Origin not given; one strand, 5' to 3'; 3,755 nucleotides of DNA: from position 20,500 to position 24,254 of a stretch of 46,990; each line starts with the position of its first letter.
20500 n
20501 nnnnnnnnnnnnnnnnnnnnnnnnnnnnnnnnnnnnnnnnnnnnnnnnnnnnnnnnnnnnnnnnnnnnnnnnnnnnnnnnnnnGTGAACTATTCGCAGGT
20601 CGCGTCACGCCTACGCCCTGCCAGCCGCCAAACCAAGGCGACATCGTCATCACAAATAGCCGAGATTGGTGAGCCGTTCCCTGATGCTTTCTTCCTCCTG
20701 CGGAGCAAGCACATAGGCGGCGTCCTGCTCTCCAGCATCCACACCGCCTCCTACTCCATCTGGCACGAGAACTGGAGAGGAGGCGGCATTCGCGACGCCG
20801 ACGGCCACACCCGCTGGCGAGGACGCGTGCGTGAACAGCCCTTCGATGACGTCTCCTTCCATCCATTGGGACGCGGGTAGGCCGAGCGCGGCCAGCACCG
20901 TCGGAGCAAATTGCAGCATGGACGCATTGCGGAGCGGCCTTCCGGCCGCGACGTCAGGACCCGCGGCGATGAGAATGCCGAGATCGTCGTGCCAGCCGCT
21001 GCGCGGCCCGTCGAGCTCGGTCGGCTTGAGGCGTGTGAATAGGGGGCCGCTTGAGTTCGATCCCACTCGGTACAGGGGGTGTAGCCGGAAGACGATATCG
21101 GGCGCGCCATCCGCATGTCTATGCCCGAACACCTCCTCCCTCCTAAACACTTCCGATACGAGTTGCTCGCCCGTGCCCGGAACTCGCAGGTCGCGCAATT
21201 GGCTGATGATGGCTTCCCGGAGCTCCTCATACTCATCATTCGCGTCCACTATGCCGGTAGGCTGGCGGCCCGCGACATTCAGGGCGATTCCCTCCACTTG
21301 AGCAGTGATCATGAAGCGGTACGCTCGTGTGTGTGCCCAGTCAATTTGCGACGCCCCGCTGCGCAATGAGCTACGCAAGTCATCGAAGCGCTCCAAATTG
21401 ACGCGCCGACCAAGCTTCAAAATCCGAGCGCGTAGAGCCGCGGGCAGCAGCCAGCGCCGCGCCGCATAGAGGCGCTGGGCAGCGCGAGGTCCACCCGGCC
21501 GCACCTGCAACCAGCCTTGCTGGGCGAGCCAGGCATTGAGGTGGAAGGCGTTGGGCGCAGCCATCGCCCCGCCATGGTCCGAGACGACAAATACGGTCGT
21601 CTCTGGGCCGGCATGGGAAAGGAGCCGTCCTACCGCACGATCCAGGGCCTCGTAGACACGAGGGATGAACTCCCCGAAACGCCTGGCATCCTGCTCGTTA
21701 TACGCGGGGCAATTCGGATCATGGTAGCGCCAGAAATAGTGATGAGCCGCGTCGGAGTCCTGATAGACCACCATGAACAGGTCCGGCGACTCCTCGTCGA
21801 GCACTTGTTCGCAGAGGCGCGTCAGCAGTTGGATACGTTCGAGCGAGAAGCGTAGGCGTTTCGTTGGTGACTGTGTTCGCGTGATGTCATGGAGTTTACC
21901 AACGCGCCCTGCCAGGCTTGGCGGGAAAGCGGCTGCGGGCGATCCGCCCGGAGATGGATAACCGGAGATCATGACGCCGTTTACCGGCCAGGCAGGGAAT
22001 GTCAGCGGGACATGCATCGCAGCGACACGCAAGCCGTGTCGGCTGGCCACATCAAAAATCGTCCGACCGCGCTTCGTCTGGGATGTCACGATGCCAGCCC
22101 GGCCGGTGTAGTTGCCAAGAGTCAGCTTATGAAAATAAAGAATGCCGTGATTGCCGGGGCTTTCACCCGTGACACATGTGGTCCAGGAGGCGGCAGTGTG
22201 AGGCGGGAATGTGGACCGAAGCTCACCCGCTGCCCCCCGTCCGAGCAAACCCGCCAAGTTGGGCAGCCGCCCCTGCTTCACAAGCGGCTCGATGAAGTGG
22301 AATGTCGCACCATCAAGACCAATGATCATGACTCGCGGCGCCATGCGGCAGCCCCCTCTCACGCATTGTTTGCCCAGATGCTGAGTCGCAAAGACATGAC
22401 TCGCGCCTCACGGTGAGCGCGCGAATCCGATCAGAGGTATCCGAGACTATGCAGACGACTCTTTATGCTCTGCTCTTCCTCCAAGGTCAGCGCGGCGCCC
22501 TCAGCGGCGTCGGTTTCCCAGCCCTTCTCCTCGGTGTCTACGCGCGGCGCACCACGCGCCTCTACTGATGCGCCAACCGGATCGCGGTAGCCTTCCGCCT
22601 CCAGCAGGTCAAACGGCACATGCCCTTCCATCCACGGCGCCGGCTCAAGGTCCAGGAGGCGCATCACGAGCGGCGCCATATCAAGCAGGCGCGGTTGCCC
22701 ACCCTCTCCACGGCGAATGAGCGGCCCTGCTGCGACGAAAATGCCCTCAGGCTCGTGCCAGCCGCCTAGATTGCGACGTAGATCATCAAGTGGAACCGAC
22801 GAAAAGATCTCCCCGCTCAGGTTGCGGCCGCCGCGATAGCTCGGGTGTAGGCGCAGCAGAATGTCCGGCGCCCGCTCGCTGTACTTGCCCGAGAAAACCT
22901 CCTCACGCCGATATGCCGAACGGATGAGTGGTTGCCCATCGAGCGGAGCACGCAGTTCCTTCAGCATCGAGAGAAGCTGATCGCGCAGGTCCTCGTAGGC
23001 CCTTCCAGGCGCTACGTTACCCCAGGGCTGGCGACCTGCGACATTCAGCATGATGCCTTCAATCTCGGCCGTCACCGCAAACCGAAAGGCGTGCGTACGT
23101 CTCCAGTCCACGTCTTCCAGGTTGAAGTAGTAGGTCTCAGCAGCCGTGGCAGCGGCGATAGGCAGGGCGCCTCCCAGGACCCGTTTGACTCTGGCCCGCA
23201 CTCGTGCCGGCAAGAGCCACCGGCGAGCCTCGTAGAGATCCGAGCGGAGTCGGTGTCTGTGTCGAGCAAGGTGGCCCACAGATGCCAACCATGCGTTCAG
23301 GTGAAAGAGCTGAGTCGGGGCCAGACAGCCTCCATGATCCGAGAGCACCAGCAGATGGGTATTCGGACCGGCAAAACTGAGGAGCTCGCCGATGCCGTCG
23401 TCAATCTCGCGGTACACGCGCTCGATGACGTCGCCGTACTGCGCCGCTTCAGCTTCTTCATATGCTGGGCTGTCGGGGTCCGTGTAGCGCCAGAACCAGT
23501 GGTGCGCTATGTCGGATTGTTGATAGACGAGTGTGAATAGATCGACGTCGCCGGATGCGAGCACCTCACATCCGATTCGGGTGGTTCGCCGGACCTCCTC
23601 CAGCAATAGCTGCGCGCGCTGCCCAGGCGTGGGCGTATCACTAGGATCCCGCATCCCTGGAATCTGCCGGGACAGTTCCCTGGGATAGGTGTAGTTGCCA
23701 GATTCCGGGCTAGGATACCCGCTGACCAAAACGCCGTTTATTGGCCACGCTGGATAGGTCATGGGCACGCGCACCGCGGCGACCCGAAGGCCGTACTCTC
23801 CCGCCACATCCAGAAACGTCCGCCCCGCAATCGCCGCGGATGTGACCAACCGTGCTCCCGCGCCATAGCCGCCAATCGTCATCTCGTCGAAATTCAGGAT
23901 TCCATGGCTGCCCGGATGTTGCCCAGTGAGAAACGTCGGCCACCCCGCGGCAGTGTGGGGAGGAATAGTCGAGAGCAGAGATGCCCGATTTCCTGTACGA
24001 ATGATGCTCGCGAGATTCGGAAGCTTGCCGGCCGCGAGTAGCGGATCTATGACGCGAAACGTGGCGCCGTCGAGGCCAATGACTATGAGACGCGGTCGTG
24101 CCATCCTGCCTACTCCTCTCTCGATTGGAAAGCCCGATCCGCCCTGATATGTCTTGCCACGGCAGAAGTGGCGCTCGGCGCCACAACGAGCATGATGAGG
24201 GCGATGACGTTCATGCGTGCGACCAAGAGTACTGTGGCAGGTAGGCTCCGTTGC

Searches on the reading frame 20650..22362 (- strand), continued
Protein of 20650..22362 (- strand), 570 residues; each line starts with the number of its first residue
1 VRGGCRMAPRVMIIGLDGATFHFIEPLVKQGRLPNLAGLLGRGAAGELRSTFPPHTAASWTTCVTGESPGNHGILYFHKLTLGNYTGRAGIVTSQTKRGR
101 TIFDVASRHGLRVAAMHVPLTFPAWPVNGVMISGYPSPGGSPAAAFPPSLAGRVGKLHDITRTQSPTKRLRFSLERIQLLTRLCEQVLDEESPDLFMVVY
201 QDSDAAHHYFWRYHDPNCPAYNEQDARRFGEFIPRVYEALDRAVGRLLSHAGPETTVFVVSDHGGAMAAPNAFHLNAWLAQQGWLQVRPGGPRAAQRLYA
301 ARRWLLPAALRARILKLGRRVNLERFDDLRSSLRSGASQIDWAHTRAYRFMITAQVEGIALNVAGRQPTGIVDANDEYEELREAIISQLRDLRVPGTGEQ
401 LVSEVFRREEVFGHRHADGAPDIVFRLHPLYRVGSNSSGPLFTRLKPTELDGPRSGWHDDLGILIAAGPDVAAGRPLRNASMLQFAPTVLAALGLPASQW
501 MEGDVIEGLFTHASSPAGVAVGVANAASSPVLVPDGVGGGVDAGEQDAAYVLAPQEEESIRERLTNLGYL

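Call 48: search_solved_structures(query=A2, max_evalue=0.01, show_alignments=3)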
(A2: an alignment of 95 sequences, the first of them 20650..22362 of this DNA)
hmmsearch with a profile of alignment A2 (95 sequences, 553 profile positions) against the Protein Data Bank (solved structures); distinct sequences matched with E-value up to 0.01: 79 (the best 60 are shown).
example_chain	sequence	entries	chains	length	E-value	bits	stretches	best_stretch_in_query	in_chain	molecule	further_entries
3szy_A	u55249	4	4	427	2.8e-11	45.7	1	8-113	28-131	phosphonoacetate hydrolase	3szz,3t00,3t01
3t02_A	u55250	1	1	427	1.4e-10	43.4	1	8-113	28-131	phosphonoacetate hydrolase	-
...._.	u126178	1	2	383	3.4e-10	42.1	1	21-78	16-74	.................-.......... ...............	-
2gsn_A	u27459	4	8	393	6.2e-10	41.3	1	21-78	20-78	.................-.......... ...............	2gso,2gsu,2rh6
7mw8_D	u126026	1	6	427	4.9e-09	38.3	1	21-78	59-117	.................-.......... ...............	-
1ei6_A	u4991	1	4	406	3.2e-08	35.6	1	6-113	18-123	PHOSPHONOACETATE HYDROLASE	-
6wet_AaA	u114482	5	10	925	7.6e-08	34.4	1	7-111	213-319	Ectonucleotide pyrophosphatase/phosphodiesterase family member 1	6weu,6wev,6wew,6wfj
4b56_A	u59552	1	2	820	1.9e-07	33.1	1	7-107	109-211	ECTONUCLEOTIDE PYROPHOSPHATASE/PHOSPHODIESTERASE FAMILY MEMBER 1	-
4gtw_A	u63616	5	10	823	1.9e-07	33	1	7-107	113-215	Ectonucleotide pyrophosphatase/phosphodiesterase family member 2, Alkaline phosphodiestera | Ectonucleotide pyrophosphatase/phosphodiesterase family member 1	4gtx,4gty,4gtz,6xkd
9bb9_A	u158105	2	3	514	3.1e-07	32.4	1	461-511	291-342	S1_8A sulfatase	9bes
9bes_B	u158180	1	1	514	4e-07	32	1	461-511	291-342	S1_8A Sulfatase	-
8ghr_A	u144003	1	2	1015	4.6e-07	31.8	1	7-111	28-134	Ectonucleotide pyrophosphatase/phosphodiesterase family member 1, secreted form, Immunoglo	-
6aek_A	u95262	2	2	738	7e-07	31.2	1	7-107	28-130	Ectonucleotide pyrophosphatase/phosphodiesterase 1, isoform CRA_d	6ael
7oz8_AAA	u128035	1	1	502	8.5e-07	30.9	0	468-512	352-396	Choline-sulfatase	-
6f2t_A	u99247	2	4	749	6e-06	28.1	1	4-112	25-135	Ectonucleotide pyrophosphatase/phosphodiesterase family member 3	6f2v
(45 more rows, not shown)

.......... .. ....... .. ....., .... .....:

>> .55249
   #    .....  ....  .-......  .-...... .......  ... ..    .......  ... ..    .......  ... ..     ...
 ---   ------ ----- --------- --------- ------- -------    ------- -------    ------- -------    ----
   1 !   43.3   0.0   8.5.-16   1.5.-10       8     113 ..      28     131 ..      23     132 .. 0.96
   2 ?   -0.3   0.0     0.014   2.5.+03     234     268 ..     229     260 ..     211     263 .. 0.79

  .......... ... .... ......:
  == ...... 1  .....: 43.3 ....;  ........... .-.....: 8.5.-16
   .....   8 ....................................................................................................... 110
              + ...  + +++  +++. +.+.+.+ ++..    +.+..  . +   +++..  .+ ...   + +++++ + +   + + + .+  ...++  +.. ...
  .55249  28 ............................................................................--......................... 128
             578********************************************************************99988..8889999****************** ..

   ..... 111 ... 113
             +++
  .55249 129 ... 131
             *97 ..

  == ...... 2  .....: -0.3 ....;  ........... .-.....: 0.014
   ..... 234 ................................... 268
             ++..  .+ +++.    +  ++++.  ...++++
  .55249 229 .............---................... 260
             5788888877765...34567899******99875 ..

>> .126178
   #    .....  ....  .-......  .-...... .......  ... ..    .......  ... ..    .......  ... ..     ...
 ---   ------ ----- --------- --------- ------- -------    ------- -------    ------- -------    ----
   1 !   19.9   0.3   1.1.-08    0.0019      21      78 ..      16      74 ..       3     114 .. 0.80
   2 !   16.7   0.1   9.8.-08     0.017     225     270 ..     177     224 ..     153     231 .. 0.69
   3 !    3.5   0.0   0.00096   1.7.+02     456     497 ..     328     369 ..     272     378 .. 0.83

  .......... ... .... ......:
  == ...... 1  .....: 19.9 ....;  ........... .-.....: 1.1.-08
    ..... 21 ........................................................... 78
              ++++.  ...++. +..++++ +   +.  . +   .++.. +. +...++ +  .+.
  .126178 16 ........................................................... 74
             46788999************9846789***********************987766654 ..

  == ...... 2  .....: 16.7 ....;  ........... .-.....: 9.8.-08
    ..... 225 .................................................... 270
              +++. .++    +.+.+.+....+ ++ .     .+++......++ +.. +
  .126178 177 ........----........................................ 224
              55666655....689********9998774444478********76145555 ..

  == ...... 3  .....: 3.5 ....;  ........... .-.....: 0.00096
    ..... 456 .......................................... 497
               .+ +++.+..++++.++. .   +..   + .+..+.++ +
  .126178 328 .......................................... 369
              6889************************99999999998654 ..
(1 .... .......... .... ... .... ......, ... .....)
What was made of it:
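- Tried and rejected: The profile search was needed (call 48).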

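Call 50: search_protein_families(library=pfam, proteins=[L052:1174-2148:+, L052:2213-3484:+, L010:10279-11547:-, L026:2617-3648:+, L026:10520-12487:-, L030:10484-11122:-, L012:5698-6501:+, L012:6680-7606:-, L012:1843-2613:+, L050:15384-16202:+], max_evalue=0.01)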
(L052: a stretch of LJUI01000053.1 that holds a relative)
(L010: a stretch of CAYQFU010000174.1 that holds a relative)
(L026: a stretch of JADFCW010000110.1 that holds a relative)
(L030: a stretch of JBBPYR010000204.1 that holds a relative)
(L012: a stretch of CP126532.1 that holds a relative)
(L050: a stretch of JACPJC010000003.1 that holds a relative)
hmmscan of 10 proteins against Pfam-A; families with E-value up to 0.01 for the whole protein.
L052:1174-2148:+ (325 aa): 3 families
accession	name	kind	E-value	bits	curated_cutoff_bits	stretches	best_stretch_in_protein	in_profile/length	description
PF18935.5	DUF5683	-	1.2e-09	38.7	26.7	1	171-281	4-111/151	Family of unknown function (DUF5683)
PF13620.12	CarboxypepD_reg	-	3.2e-05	24.6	32.3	1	127-167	40-81/82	Carboxypeptidase regulatory-like domain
PF08308.17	PEGA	-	4.8e-05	23.6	20.8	1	103-169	5-69/71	PEGA domain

L052:2213-3484:+ (424 aa): 1 family
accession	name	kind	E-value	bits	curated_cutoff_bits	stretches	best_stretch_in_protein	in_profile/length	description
PF00041.27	fn3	-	5.4e-08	33.4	25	1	338-412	11-76/84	Fibronectin type III domain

L010:10279-11547:- (423 aa): 0 families

L026:2617-3648:+ (344 aa): 0 families

L026:10520-12487:- (656 aa): 0 families

L030:10484-11122:- (213 aa): 2 families
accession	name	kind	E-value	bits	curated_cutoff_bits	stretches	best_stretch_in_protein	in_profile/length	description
PF13580.11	SIS_2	-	3.2e-18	66.5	27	1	13-147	2-138/138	SIS domain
PF01380.27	SIS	-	1.3e-10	41.7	25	1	100-150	41-91/131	SIS domain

L012:5698-6501:+ (268 aa): 0 families

L012:6680-7606:- (309 aa): 0 families

L012:1843-2613:+ (257 aa): 0 families

L050:15384-16202:+ (273 aa): 1 family
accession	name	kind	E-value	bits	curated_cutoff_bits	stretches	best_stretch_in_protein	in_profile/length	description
PF01925.25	TauE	-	9e-39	134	32.6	1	26-264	2-236/237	Sulfite exporter TauE/SafE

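Call 56: search_protein_families(library=pfam, alignment_id=A4, max_evalue=0.001)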
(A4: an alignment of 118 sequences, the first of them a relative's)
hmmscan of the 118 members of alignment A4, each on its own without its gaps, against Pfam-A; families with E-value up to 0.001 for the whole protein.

A. member 1, L013:1674-2420:+ (249 aa): 0 families

B. families by the number of members that match (of 118 scanned): 105 families (the first 25 are shown)
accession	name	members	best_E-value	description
PF04932.20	Wzy_C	17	9.2e-24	O-Antigen ligase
PF01522.26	Polysacc_deac_1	5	3.7e-27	Polysaccharide deacetylase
PF00150.24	Cellulase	4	3.2e-30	Cellulase (glycosyl hydrolase family 5)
PF02449.21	Glyco_hydro_42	4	3e-08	Beta-galactosidase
PF08241.18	Methyltransf_11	3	2.3e-22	Methyltransferase domain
PF00005.33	ABC_tran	3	5.3e-22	ABC transporter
PF13649.12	Methyltransf_25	3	1.5e-19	Methyltransferase domain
PF13229.12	Beta_helix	3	5.2e-18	Right handed beta helix region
PF01061.29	ABC2_membrane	3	1.2e-17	ABC-2 type transporter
PF13088.12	BNR_2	3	2.6e-14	BNR repeat-like domain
PF04055.27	Radical_SAM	3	1.1e-11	Radical SAM superfamily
PF01209.24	Ubie_methyltran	3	1.4e-11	ubiE/COQ5 methyltransferase family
PF05048.19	NosD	3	3e-11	Periplasmic copper-binding protein (NosD)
PF14524.12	Wzt_C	3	5.6e-08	Wzt C-terminal domain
PF03023.19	MurJ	2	6.7e-76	Lipid II flippase MurJ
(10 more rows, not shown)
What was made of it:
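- Tried and rejected: Wzy_C, deacetylases, GH5 and methyltransferases dominate (call 56).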

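Call 61: find_related_loci(query=A2, collection=metagenome_contigs, flank=10000)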
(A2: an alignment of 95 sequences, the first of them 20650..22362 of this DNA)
Query A2 (570 aa) in metagenome_contigs; peptide patterns used: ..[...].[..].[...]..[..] (x = any residue, [..] = any of these).
224 stretches matched a pattern; 163 encode a relative of the query (tblastn E <= 1e-3); the best 80 are kept; 79 distinct loci.
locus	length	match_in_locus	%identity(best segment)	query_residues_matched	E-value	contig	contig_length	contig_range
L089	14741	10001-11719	56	7-570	0e+0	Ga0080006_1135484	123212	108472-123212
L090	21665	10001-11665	44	10-570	5e-146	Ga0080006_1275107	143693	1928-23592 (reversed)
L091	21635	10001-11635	42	10-570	3e-131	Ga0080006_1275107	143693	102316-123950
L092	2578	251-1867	38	10-570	1e-125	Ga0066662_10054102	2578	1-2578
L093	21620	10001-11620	36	10-570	3e-112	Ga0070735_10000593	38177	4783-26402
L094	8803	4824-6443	36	10-570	5e-111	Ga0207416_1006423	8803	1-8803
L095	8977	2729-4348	38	10-570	8e-111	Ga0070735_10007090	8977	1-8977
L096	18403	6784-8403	37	10-570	1e-110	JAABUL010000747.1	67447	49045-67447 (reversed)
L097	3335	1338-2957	36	10-570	3e-113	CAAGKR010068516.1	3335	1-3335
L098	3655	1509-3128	37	10-570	9e-113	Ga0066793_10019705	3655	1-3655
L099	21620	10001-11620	37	10-570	2e-108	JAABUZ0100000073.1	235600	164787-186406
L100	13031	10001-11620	36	10-570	4e-108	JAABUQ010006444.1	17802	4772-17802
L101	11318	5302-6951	39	7-570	2e-107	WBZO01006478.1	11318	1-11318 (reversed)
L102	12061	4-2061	35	10-570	3e-107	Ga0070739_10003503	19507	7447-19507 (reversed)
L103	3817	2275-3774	37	10-510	4e-106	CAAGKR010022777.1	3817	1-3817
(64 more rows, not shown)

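Call 67: find_encoding_contigs(protein=P0030, flank=10000, max_places=2)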
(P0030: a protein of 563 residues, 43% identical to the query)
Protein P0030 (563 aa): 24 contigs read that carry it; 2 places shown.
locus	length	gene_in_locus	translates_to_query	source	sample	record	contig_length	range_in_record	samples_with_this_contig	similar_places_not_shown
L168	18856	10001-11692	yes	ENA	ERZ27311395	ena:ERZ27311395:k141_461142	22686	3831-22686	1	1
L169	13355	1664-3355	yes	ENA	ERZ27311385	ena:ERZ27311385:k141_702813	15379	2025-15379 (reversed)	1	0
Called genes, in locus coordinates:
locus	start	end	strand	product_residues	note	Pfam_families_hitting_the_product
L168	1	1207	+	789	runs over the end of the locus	PF13581:HATPase_c_2 (faint), PF02518:HATPase_c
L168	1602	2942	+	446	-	PF13807:GNVR (weak)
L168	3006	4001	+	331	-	-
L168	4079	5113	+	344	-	PF00288:GHMP_kinases_N, PF08544:GHMP_kinases_C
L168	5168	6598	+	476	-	PF13727:CoA_binding_3, PF02397:Bac_transf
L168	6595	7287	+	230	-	PF13580:SIS_2, PF01380:SIS (weak)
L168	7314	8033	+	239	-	PF00702:Hydrolase, PF08645:PNK3P (weak), PF13419:HAD_2 (faint), PF13242:Hydrolase_like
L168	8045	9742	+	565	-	PF01663:Phosphodiest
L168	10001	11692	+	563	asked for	PF01663:Phosphodiest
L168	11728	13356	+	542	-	PF04932:Wzy_C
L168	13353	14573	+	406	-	PF13439:Glyco_transf_4, PF13579:Glyco_trans_4_4, PF20706:GT4-conflict, PF00534:Glycos_transf_1, PF13692:Glyco_trans_1_4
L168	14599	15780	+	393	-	PF13439:Glyco_transf_4, PF20706:GT4-conflict, PF00534:Glycos_transf_1, PF13692:Glyco_trans_1_4, PF13524:Glyco_trans_1_2 (weak)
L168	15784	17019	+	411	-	PF13439:Glyco_transf_4, PF13579:Glyco_trans_4_4, PF20706:GT4-conflict, PF00534:Glycos_transf_1, PF13692:Glyco_trans_1_4, PF13524:Glyco_trans_1_2 (weak)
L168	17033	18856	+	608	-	?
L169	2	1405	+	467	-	?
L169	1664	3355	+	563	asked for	PF01663:Phosphodiest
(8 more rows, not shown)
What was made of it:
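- Checked: The tandem A-B pair is conserved in the same position in a syntenic contig at 62% identity (L168, call 67), so these are real, selected genes.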

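Call 68: search_protein_representatives(alignment_id=A2)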
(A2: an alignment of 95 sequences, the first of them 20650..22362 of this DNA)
Query: 95 sequences, 553 profile positions. Proteins with E-value up to 0.001 (for the whole library): 36946; up to 1e-10: 22574; up to 1e-30: 11019. The best 150 are listed.
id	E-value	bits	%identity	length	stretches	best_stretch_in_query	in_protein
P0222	6.2e-267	902.9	-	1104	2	4-553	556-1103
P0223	5.4e-234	794.1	-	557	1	3-553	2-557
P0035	4.8e-219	744.8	-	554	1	3-553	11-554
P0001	8.8e-212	720.8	-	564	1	2-553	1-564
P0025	2.0e-208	709.7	-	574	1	2-553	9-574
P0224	1.0e-206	704.1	-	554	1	4-553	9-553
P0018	1.9e-206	703.2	-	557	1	2-553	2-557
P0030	5.1e-205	698.5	-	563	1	2-553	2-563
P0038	1.2e-201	687.3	-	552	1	3-553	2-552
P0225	1.6e-200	683.6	-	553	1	3-553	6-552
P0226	4.4e-200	682.2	-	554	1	3-553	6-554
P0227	3.5e-199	679.2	-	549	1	5-553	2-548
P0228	1.8e-198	676.9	-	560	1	2-553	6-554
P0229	7.9e-197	671.5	-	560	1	4-553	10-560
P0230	2.6e-196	669.7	-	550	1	4-553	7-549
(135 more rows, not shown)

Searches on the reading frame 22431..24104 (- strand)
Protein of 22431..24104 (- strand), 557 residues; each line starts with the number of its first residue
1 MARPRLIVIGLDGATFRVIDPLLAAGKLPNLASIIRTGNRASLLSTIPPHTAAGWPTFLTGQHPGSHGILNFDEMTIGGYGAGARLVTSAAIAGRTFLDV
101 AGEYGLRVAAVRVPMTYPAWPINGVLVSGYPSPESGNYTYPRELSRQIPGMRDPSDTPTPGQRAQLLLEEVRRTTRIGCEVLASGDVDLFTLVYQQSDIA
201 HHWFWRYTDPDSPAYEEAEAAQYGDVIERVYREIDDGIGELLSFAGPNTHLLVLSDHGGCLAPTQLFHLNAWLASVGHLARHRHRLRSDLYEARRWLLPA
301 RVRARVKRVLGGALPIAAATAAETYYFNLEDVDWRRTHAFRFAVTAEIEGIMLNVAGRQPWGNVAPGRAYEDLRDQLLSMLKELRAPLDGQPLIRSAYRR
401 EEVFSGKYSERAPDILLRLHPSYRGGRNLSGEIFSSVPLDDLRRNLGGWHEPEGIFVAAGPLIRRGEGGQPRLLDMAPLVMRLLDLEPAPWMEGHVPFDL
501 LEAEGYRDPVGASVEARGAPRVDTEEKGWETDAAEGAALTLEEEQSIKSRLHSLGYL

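Call 5: search_protein_families(library=pfam, proteins=[window:22431-24104:-], max_evalue=0.01)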
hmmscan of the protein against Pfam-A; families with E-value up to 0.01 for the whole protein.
window:22431-24104:- (557 aa): 1 family
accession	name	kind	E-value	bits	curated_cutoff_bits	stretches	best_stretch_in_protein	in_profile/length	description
PF01663.27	Phosphodiest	-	3e-32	113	23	1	6-424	1-322/342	Type I phosphodiesterase / nucleotide pyrophosphatase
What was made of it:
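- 22431..24104 (-): Paralog D, 557 aa, immediately downstream of wzx. PF01663 E 3e-32 (call 5).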

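Call 6: search_protein_families(library=ncbifam, proteins=[window:22431-24104:-], max_evalue=0.01)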
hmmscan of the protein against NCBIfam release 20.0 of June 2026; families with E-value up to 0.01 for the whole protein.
window:22431-24104:- (557 aa): 1 family
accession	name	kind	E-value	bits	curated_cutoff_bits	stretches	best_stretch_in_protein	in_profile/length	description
TIGR02335.1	hydr_PhnA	equivalog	0.00054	19.2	407.55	1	6-70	15-79/408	phosphonoacetate hydrolase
